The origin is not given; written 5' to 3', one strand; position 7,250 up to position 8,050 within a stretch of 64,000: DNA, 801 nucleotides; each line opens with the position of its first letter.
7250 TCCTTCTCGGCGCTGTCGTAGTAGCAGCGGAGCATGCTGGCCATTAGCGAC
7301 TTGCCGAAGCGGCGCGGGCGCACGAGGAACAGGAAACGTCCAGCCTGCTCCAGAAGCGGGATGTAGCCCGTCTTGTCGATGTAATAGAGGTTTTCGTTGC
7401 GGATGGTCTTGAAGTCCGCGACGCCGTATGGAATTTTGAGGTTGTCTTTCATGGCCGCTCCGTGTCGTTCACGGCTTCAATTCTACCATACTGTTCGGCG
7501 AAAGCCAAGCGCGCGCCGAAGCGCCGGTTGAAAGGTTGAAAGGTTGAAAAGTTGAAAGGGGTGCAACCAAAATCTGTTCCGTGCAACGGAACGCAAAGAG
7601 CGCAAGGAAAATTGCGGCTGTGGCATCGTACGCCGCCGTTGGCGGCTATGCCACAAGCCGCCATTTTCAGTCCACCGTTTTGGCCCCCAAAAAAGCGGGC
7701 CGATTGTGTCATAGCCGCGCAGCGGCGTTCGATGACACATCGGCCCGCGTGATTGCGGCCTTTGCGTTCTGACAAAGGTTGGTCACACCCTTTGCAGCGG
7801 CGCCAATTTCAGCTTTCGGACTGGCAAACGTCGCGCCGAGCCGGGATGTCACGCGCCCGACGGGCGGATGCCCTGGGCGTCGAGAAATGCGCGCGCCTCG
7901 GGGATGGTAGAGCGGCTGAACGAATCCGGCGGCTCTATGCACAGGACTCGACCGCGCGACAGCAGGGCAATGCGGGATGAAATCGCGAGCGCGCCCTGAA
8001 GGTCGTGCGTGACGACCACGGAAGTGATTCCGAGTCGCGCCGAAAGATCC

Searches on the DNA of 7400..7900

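Call 57: search_rna_families(source=window, start=7400, end=7900, threshold=evalue, max_evalue=1)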
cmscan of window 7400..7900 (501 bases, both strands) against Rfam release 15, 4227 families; matches with E-value up to 1: 2.
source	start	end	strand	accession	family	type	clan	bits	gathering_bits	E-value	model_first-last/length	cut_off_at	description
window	7591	7767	+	RF04228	MIR6140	Gene; miRNA;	-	24.3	140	0.031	1-165/165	no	MIR6140 microRNA precursor family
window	7621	7653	+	RF00498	EAV_LTH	Cis-reg; leader;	-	17.3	70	0.24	1-45/45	no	Equine arteritis virus leader TRS hairpin (LTH)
